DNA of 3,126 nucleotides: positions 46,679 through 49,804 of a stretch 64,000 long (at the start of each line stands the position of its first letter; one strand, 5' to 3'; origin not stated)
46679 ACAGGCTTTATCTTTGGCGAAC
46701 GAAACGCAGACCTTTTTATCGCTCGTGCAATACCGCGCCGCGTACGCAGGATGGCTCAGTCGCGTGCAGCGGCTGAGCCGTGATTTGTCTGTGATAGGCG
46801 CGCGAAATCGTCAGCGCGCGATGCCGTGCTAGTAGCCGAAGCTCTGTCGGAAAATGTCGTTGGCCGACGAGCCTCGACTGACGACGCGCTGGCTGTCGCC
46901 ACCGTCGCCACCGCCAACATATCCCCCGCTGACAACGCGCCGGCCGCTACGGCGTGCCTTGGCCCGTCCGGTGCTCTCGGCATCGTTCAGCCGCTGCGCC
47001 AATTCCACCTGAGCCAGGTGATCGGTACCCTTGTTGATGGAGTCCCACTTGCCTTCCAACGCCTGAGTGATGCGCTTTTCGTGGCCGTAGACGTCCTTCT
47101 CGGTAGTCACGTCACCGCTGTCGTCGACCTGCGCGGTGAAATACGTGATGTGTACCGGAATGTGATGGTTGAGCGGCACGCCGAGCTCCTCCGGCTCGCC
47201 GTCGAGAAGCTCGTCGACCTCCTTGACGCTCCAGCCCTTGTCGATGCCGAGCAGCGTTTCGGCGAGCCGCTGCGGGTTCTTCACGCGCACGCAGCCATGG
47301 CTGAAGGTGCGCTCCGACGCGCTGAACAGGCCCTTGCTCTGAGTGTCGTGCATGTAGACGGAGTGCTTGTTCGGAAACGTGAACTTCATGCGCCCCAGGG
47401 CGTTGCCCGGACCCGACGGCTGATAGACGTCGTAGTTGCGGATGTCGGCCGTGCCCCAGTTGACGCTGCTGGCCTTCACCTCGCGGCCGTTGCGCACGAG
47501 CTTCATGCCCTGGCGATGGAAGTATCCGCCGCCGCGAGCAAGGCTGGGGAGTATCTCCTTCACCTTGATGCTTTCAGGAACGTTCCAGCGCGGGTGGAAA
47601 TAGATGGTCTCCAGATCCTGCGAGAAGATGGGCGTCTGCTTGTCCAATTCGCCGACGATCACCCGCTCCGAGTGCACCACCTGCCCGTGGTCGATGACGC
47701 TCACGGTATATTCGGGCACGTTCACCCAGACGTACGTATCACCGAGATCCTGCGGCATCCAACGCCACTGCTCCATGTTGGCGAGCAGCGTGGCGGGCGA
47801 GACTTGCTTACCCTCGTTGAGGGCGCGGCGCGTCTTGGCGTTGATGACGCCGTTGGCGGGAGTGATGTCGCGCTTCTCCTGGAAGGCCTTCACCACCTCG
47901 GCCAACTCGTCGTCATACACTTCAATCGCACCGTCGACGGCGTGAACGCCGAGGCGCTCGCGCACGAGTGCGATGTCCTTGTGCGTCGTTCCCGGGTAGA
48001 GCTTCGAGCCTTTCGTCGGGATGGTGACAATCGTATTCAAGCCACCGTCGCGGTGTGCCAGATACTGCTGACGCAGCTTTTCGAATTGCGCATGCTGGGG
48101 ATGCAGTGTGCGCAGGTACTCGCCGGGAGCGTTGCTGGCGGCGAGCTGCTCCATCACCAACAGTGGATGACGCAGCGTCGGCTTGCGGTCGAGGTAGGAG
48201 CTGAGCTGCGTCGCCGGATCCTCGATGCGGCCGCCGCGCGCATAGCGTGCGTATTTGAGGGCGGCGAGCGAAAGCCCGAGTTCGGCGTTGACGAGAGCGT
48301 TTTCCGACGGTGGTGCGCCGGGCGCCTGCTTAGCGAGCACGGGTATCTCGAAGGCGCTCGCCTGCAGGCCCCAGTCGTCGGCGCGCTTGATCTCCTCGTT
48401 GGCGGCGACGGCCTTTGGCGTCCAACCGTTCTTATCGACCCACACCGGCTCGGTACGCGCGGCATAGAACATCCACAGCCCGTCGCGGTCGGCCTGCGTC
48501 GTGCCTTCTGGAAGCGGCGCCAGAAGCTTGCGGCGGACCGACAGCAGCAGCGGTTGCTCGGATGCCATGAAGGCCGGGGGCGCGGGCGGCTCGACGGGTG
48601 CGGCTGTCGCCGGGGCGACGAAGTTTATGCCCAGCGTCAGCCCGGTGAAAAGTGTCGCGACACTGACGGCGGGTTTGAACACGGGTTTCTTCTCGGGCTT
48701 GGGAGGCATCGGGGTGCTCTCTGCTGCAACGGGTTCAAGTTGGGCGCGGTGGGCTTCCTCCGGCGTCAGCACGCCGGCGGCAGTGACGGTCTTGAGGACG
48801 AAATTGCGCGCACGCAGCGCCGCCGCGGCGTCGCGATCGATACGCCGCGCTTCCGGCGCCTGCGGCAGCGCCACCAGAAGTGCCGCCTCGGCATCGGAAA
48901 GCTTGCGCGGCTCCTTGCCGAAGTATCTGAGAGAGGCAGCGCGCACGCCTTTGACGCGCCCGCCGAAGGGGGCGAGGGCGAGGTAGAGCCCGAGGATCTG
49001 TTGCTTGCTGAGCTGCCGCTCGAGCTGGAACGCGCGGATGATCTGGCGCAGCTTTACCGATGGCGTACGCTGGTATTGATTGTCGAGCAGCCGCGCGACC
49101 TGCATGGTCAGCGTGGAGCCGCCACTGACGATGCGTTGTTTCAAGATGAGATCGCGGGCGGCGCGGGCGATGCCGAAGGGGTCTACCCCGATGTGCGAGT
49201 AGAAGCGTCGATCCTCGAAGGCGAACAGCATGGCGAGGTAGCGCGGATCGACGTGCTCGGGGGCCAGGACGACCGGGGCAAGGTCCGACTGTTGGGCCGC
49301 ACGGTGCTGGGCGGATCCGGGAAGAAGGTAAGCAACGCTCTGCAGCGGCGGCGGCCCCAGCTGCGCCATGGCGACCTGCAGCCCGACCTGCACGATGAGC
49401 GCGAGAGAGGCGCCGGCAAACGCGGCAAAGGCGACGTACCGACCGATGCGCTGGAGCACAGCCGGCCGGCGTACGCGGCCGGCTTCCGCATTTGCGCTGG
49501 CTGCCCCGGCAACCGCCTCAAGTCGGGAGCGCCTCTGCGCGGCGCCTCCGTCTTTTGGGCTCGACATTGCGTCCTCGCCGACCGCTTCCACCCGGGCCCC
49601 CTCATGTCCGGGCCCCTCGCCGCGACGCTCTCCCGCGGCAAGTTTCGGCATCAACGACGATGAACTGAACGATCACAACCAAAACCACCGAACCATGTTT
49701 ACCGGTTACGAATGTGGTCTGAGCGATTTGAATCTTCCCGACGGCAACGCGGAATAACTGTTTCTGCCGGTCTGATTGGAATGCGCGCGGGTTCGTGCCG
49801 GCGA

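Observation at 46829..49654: GT51 glycosyltransferase module fused in frame to a complete YcbB/LdtD-type L,D-transpeptidase, with a relic signal peptide at the junction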

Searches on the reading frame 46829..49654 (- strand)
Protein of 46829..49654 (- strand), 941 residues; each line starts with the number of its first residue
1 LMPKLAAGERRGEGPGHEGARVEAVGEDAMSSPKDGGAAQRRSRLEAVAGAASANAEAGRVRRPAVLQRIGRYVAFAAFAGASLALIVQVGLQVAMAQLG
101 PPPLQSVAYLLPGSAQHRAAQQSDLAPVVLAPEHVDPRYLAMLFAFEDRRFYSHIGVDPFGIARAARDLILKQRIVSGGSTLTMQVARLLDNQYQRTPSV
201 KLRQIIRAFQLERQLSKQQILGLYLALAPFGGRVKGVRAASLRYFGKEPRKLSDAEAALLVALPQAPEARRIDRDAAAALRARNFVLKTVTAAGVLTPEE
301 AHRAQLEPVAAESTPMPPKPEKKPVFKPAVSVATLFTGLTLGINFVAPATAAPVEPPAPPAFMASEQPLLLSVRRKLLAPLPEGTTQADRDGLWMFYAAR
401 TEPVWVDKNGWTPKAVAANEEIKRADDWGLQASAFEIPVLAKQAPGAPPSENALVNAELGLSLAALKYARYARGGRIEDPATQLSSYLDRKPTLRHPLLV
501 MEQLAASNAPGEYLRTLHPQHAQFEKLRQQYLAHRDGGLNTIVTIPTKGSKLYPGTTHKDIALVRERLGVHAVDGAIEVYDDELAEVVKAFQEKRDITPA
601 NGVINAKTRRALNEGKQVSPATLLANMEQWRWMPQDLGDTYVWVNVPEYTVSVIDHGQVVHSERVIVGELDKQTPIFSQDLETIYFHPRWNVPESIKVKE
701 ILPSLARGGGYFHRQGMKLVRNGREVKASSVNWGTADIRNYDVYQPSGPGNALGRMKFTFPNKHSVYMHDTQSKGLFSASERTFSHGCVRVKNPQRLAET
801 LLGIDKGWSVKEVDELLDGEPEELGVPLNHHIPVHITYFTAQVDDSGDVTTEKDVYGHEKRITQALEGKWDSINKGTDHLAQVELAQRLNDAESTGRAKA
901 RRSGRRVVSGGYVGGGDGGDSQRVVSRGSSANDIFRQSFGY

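Call 3: search_protein_families(library=pfam, proteins=[window:46829-49654:-], max_evalue=0.01)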
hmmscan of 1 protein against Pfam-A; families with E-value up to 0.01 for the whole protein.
window:46829-49654:- (941 aa): 4 families
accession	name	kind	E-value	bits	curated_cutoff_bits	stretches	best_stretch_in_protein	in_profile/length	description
PF00912.28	Transgly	-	1.4e-45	155.4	27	1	132-290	19-177/178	Transglycosylase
PF03734.19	YkuD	-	6.8e-22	79.1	23.4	1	640-801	2-138/146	L,D-transpeptidase catalytic domain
PF20142.4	Scaffold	-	9.9e-22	78.6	24.6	1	395-530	5-138/139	Scaffold domain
PF01471.23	PG_binding_1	-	0.00061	20.4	23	1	578-612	24-57/57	Putative peptidoglycan binding domain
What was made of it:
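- On GT51 peptidoglycan glycosyltransferase (Pfam Transgly PF00912): 155.4 bits against a 27-bit cut-off, E 1.4e-45, residues 132-290 (call 3)
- On Class A PBP / PBP1C: Neither domain was found (call 3).
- On YcbB/LdtD subfamily of L,D-transpeptidases: YkuD scores 79.1 bits against 23.4 (call 3). 78.6 bits against 24.6, residues 395-530 (call 3) 20.4 bits is below the 23-bit cut-off in the window protein (call 3).
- Checked: Pfam (call 3) gives Transgly at 132-290 (E 1.4e-45), Scaffold PF20142 at 395-530 (1e-21), PG_binding_1 at 578-612 (weak: 20.4 bits against a 23-bit cut-off) and YkuD at 640-801 (7e-22).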

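Call 4: search_protein_families(library=ncbifam, proteins=[window:46829-49654:-], max_evalue=0.01)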
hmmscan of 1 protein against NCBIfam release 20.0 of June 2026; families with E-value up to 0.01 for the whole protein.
window:46829-49654:- (941 aa): 14 families
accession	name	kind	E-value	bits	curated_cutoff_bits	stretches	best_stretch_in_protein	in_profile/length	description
TIGR02073.1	PBP_1c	equivalog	1.4e-69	235.5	494.2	1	133-317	39-223/728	penicillin-binding protein 1C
NF007891.0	PRK10594.1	equivalog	6.7e-60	203.6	425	1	576-863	314-603/617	L,D-transpeptidase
NF008414.0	PRK11240.1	equivalog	4.1e-56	190.5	1121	1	114-316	51-252/774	peptidoglycan glycosyltransferase PbpC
TIGR02074.1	PBP_1a_fam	subfamily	3.5e-43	148.2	508.75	1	143-316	18-192/535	PBP1A family penicillin-binding protein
NF051885.1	tranpepglycosPbpC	equivalog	1.3e-40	139.6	900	1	137-315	84-263/632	multimodular transpeptidase-transglycosylase PbpC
NF008643.0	PRK11636.1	equivalog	4.2e-27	94.8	1263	1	127-312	66-251/850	peptidoglycan glycosyltransferase/peptidoglycan DD-transpeptidase MrcA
TIGR02071.1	PBP_1b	equivalog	3.2e-25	88.4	717.75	1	139-311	158-335/729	penicillin-binding protein 1B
TIGR02070.1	mono_pep_trsgly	equivalog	2.6e-23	82.7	182.65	1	133-291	61-219/224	monofunctional biosynthetic peptidoglycan transglycosylase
NF038272.1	strep_PBP1A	exception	1.9e-22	79.4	1075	1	143-310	85-254/658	penicillin-binding protein PBP1A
NF007061.0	PRK09506.1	equivalog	1.2e-18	66.4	1120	1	140-298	224-386/825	bifunctional glycosyl transferase/transpeptidase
NF038274.1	strep_PBP1B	exception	7.8e-18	64.2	1225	1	122-267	77-227/745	penicillin-binding protein PBP1B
NF038276.1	strep_PBP2A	exception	3.1e-17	62.1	1100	1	144-305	113-270/716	penicillin-binding protein PBP2A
NF011423.0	PRK14850.1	equivalog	1.4e-16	60.1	1275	1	140-293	170-327/764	penicillin-binding protein 1b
NF010008.0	PRK13481.1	equivalog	2e-15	56.8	270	1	142-253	95-205/269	glycosyltransferase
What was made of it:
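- On Class A PBP / PBP1C: The TIGR02073 score of 235.5 is below the 494.2 cut-off (call 4).
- On YcbB/LdtD subfamily of L,D-transpeptidases: 203.6 bits against a 425 cut-off, covering only 576-863 (call 4).
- Closest known: Monofunctional GT51 glycosyltransferases. Same: A GT51 domain without a PBP transpeptidase (TIGR02070 hit, call 4).
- Checked: NCBIfam (call 4) finds the GT half most like PBP_1c (133-317) and the LDT half most like PRK10594/YcbB (576-863).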

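Call 6: find_homologous_proteins(query=window:46829-49654:-, max_evalue=1e-10)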
Query window:46829-49654:- (941 aa): 7782 proteins with E <= 1e-10 among 8000 candidates; the best 120 are listed.
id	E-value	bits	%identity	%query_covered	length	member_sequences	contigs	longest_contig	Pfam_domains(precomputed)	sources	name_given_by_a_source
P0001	0.0e+0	1876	92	97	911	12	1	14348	PF20142.5,PF03734.20,PF00912.29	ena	-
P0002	0.0e+0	1864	90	98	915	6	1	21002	PF20142.5,PF03734.20,PF00912.29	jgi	jgi:murein L,D-transpeptidase YcbB/YkuD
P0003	0.0e+0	1801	87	97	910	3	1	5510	PF20142.5,PF03734.20,PF00912.29,PF01471.24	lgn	-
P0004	0.0e+0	1704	99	81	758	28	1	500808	PF20142.5,PF03734.20,PF00912.29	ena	-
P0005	0.0e+0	1566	75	98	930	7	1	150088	PF20142.5,PF03734.20,PF00912.29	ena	-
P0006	0.0e+0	1508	75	98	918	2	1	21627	PF20142.5,PF03734.20,PF00912.29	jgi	jgi:murein L,D-transpeptidase YcbB/YkuD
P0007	0.0e+0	1431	89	77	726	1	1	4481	PF20142.5,PF03734.20,PF00912.29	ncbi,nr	ncbi:MAG: transglycosylase domain-containing protein, partial [Hyphomicrobium sp.]|nr:transglycosyla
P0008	0.0e+0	1409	71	98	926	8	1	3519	PF20142.5,PF03734.20,PF00912.29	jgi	jgi:L,D-transpeptidase YcbB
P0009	0.0e+0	1388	70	97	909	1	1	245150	PF20142.5,PF03734.20,PF00912.29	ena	-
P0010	0.0e+0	1270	64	97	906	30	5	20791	PF20142.5,PF03734.20,PF00912.29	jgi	jgi:murein L,D-transpeptidase YcbB/YkuD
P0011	0.0e+0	1261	64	97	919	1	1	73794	PF20142.5,PF03734.20,PF00912.29,PF01471.24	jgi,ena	-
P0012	0.0e+0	1261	67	93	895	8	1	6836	PF20142.5,PF03734.20,PF00912.29,PF01471.24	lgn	-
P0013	0.0e+0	1247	65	97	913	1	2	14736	PF20142.5,PF03734.20,PF00912.29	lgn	-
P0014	0.0e+0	1241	64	97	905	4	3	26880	PF20142.5,PF03734.20,PF00912.29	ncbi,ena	-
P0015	0.0e+0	1233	64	91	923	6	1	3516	PF20142.5,PF03734.20,PF00912.29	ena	-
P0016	0.0e+0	1232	64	93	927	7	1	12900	PF20142.5,PF03734.20,PF00912.29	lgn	-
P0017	0.0e+0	1229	64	90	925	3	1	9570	PF20142.5,PF03734.20,PF00912.29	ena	-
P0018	0.0e+0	1220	64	87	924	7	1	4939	PF20142.5,PF03734.20,PF00912.29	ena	-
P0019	0.0e+0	1209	66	90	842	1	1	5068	PF20142.5,PF03734.20,PF00912.29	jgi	jgi:murein L,D-transpeptidase YcbB/YkuD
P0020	0.0e+0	1199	64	91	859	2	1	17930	PF20142.5,PF03734.20,PF00912.29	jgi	jgi:murein L,D-transpeptidase YcbB/YkuD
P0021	0.0e+0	1196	64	93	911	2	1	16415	PF20142.5,PF03734.20,PF00912.29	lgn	-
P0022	0.0e+0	1192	63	93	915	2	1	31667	PF20142.5,PF03734.20,PF00912.29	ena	-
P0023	0.0e+0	1190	62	99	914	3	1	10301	PF20142.5,PF03734.20,PF00912.29,PF01471.24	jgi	jgi:murein L,D-transpeptidase YcbB/YkuD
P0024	0.0e+0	1183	63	92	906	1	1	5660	PF20142.5,PF03734.20,PF00912.29,PF01471.24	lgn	-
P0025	0.0e+0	1178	62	91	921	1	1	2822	PF20142.5,PF03734.20,PF00912.29,PF01471.24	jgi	-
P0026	0.0e+0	1175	62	91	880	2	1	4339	PF20142.5,PF03734.20,PF00912.29,PF01471.24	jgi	jgi:murein L,D-transpeptidase YcbB/YkuD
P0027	0.0e+0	1157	63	91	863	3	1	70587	PF20142.5,PF03734.20,PF00912.29,PF01471.24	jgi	jgi:murein L,D-transpeptidase YcbB/YkuD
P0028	0.0e+0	1152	59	97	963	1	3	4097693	PF20142.5,PF03734.20,PF00912.29,PF01471.24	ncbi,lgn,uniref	ncbi:L,D-transpeptidase YcbB [Hyphomicrobium sp. 1Nfss2.1]|uniref:L,D-transpeptidase family protein 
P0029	0.0e+0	1145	59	90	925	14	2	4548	PF20142.5,PF03734.20,PF00912.29,PF01471.24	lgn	-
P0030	0.0e+0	1142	58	93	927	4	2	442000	PF20142.5,PF03734.20,PF00912.29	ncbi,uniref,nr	ncbi:transglycosylase domain-containing protein [Hyphomicrobium sulfonivorans]|uniref:transglycosyla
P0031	0.0e+0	1139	63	90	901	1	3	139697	PF20142.5,PF03734.20,PF00912.29,PF01471.24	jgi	jgi:murein L,D-transpeptidase YcbB/YkuD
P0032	0.0e+0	1121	82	64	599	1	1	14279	PF20142.5,PF03734.20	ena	-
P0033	0.0e+0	1026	80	58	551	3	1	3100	PF20142.5,PF03734.20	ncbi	ncbi:MAG: L,D-transpeptidase family protein, partial [Hyphomicrobium sp.]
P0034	9.2e-271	919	76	59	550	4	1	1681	PF20142.5,PF00912.29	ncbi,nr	ncbi:MAG: transglycosylase domain-containing protein, partial [Hyphomicrobium sp.]|nr:transglycosyla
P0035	2.5e-176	606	53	56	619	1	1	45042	PF20142.5,PF03734.20,PF01471.24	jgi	-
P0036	5.5e-176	605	54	55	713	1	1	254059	PF20142.5,PF03734.20,PF01471.24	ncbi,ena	-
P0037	6.7e-176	605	54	55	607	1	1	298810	PF20142.5,PF03734.20,PF01471.24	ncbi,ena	-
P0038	3.9e-174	599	54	55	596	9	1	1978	PF20142.5,PF03734.20,PF01471.24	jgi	jgi:murein L,D-transpeptidase YcbB/YkuD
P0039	4.9e-174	599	53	55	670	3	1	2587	PF20142.5,PF03734.20,PF01471.24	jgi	jgi:murein L,D-transpeptidase YcbB/YkuD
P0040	7.4e-174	598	56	53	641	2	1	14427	PF20142.5,PF03734.20,PF01471.24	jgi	jgi:murein L,D-transpeptidase YcbB/YkuD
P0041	1.3e-173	597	54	55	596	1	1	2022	PF20142.5,PF03734.20,PF01471.24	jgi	jgi:murein L,D-transpeptidase YcbB/YkuD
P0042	3.4e-173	596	53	55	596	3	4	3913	PF20142.5,PF03734.20,PF01471.24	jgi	jgi:murein L,D-transpeptidase YcbB/YkuD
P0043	1.2e-172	594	54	55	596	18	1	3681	PF20142.5,PF03734.20,PF01471.24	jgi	jgi:murein L,D-transpeptidase YcbB/YkuD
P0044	1.5e-172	594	53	55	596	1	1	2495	PF20142.5,PF03734.20,PF01471.24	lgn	-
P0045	2.4e-171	590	52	56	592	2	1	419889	PF20142.5,PF03734.20,PF01471.24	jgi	jgi:murein L,D-transpeptidase YcbB/YkuD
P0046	8.0e-171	588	52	55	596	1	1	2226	PF20142.5,PF03734.20,PF01471.24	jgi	jgi:murein L,D-transpeptidase YcbB/YkuD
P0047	8.2e-171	588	52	55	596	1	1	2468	PF20142.5,PF03734.20,PF01471.24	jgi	jgi:murein L,D-transpeptidase YcbB/YkuD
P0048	8.5e-171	588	52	55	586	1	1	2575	PF20142.5,PF03734.20,PF01471.24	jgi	jgi:murein L,D-transpeptidase YcbB/YkuD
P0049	9.9e-171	588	52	55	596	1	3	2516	PF20142.5,PF03734.20,PF01471.24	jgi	jgi:L,D-transpeptidase YcbB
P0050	1.0e-170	588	52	55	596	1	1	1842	PF20142.5,PF03734.20,PF01471.24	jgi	jgi:murein L,D-transpeptidase YcbB/YkuD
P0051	9.4e-170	585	52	55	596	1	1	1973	PF20142.5,PF03734.20,PF01471.24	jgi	jgi:murein L,D-transpeptidase YcbB/YkuD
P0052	1.6e-169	584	52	55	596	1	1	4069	PF20142.5,PF03734.20,PF01471.24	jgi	jgi:murein L,D-transpeptidase YcbB/YkuD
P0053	6.8e-169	582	53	53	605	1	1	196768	PF20142.5,PF03734.20,PF01471.24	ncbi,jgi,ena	jgi:murein L,D-transpeptidase YcbB/YkuD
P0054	1.7e-168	581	53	53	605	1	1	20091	PF20142.5,PF03734.20,PF01471.24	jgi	jgi:murein L,D-transpeptidase YcbB/YkuD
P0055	2.2e-168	580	54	54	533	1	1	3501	PF20142.5,PF03734.20,PF01471.24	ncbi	-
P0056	2.9e-168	580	53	53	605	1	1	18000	PF20142.5,PF03734.20,PF01471.24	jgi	jgi:murein L,D-transpeptidase YcbB/YkuD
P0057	2.1e-167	577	51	55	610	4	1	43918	PF20142.5,PF03734.20,PF01471.24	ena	-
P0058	2.4e-166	573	51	55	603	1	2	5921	PF20142.5,PF03734.20,PF01471.24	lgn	-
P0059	1.1e-164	568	54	52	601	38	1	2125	PF20142.5,PF03734.20,PF01471.24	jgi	jgi:L,D-transpeptidase YcbB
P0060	1.2e-159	551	49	57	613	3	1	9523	PF20142.5,PF03734.20,PF01471.24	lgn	-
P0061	1.8e-129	451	43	59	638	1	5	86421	PF20142.5,PF03734.20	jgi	jgi:murein L,D-transpeptidase YcbB/YkuD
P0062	1.9e-110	388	42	51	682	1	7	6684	PF20142.5,PF03734.20,PF01471.24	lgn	-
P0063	6.8e-109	383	41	50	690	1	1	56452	PF20142.5,PF03734.20,PF01471.24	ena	-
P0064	1.4e-108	382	51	26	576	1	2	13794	PF20142.5,PF03734.20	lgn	-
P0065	1.6e-106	375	41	50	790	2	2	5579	PF20142.5,PF03734.20,PF01471.24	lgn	-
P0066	2.5e-103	365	41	50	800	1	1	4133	PF20142.5,PF03734.20,PF01471.24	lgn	-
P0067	1.1e-94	336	37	55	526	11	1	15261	PF20142.5,PF03734.20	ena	-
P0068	5.0e-94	334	37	55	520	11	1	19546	PF20142.5,PF03734.20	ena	-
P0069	5.3e-94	334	36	53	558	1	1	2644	PF20142.5,PF03734.20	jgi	jgi:murein L,D-transpeptidase YcbB/YkuD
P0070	1.5e-70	256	37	46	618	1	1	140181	PF20142.5,PF03734.20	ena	-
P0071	9.5e-65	237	68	20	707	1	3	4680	PF00912.29,PF06832.19,PF00905.28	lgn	-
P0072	1.2e-64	237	54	26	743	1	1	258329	PF00912.29,PF06832.19,PF00905.28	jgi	jgi:penicillin-binding protein 1C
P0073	5.7e-64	235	52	28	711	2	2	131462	PF00912.29,PF06832.19,PF00905.28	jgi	jgi:penicillin-binding protein 1C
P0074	5.7e-64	235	54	26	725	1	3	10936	PF00912.29,PF06832.19,PF00905.28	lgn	-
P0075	5.9e-64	235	57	22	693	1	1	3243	PF00912.29,PF06832.19,PF00905.28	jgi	jgi:penicillin-binding protein 1C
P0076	8.4e-64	234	64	20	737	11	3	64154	PF00912.29,PF06832.19,PF00905.28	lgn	-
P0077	1.4e-63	233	54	28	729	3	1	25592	PF00912.29,PF06832.19,PF00905.28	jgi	-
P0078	2.3e-63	233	59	23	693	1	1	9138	PF00912.29,PF06832.19,PF00905.28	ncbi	-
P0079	3.0e-63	232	54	26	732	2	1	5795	PF00912.29,PF06832.19,PF00905.28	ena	-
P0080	3.4e-63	232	66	20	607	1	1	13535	PF00912.29,PF00905.28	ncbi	ncbi:MAG: penicillin-binding protein 1C, partial [Hyphomicrobiaceae bacterium]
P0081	3.6e-63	232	57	22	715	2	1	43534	PF00912.29,PF06832.19,PF00905.28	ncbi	ncbi:MAG: penicillin-binding protein 1C [Hyphomicrobiaceae bacterium]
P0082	3.7e-63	232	55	26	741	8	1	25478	PF00912.29,PF06832.19,PF00905.28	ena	-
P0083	4.1e-63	232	67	19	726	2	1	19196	PF00912.29,PF06832.19,PF00905.28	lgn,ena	-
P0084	4.5e-63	232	66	20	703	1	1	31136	PF00912.29,PF06832.19,PF00905.28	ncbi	ncbi:MAG: penicillin-binding protein 1C [Hyphomicrobiaceae bacterium]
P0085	4.7e-63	232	54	26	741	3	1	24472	PF00912.29,PF06832.19,PF00905.28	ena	-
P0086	5.5e-63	231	55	24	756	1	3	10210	PF00912.29,PF06832.19,PF00905.28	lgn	-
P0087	5.9e-63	231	67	19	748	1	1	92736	PF00912.29,PF06832.19,PF00905.28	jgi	-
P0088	5.9e-63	231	53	26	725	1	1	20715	PF00912.29,PF06832.19,PF00905.28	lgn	-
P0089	7.9e-63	231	58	23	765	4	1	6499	PF00912.29,PF06832.19,PF00905.28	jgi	jgi:penicillin-binding protein 1C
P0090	1.9e-62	230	56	24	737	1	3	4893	PF00912.29,PF06832.19,PF00905.28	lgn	-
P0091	2.3e-62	229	57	23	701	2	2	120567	PF00912.29,PF06832.19,PF00905.28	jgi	-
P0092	2.4e-62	229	55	25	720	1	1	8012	PF00912.29,PF06832.19,PF00905.28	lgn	-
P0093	2.7e-62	229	54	24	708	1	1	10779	PF00912.29,PF06832.19,PF00905.28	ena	-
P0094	2.9e-62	229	54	26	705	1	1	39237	PF00912.29,PF06832.19,PF00905.28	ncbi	-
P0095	3.4e-62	229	58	23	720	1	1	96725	PF00912.29,PF06832.19,PF00905.28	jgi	-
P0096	3.8e-62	229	55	24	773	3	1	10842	PF00912.29,PF06832.19,PF00905.28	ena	-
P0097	3.9e-62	229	55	25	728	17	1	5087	PF00912.29,PF06832.19,PF00905.28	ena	-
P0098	4.5e-62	228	54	25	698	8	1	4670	PF00912.29,PF06832.19,PF00905.28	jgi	jgi:penicillin-binding protein 1C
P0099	6.3e-62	228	53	25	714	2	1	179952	PF00912.29,PF06832.19,PF00905.28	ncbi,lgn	-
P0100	6.4e-62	228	65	19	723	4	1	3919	PF00912.29,PF06832.19,PF00905.28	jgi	jgi:penicillin-binding protein 1C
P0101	7.7e-62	228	64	19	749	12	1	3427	PF00912.29,PF06832.19,PF00905.28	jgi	jgi:penicillin-binding protein 1C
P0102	9.7e-62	227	49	27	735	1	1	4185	PF00912.29,PF06832.19,PF00905.28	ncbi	-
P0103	1.1e-61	227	54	25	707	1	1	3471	PF00912.29,PF06832.19,PF00905.28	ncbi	-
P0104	1.3e-61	227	51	28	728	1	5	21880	PF00912.29,PF06832.19,PF00905.28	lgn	-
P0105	1.4e-61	227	55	25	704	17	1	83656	PF00912.29,PF06832.19,PF00905.28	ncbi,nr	ncbi:MAG TPA: penicillin-binding protein 1C [Hyphomicrobium sp.]|nr:penicillin-binding protein 1C [H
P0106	1.5e-61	227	65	18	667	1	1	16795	PF00912.29,PF00905.28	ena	-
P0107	1.6e-61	227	55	25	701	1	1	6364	PF00912.29,PF06832.19,PF00905.28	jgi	jgi:penicillin-binding protein 1C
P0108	1.7e-61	226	65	18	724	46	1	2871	PF00912.29,PF06832.19,PF00905.28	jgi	-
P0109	1.9e-61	226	61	20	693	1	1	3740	PF00912.29,PF06832.19,PF00905.28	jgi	jgi:penicillin-binding protein 1C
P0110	2.0e-61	226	51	27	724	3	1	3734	PF00912.29,PF06832.19,PF00905.28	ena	-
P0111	2.0e-61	226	54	24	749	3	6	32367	PF00912.29,PF06832.19,PF00905.28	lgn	-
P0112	2.1e-61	226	60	20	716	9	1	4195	PF00912.29,PF06832.19,PF00905.28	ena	-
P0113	2.2e-61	226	53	26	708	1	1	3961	PF00912.29,PF06832.19,PF00905.28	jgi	jgi:penicillin-binding protein 1C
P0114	2.5e-61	226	53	27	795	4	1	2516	PF00912.29,PF06832.19,PF00905.28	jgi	-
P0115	2.6e-61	226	53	25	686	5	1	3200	PF00912.29,PF06832.19,PF00905.28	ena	-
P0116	3.1e-61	226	54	26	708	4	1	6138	PF00912.29,PF06832.19,PF00905.28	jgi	jgi:penicillin-binding protein 1C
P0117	3.4e-61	226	56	23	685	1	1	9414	PF00912.29,PF06832.19,PF00905.28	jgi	jgi:penicillin-binding protein 1C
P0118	3.9e-61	225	64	20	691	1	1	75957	PF00912.29,PF06832.19,PF00905.28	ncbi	ncbi:MAG: penicillin-binding protein 1C [Pseudomonadota bacterium]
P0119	4.1e-61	225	64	20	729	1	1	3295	PF00912.29,PF06832.19,PF00905.28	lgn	-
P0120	4.3e-61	225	54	26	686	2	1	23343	PF00912.29,PF06832.19,PF00905.28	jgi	jgi:penicillin-binding protein 1C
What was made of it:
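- Checked: That gives about 912 aa, matching the 905-930 aa homologs (call 6).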
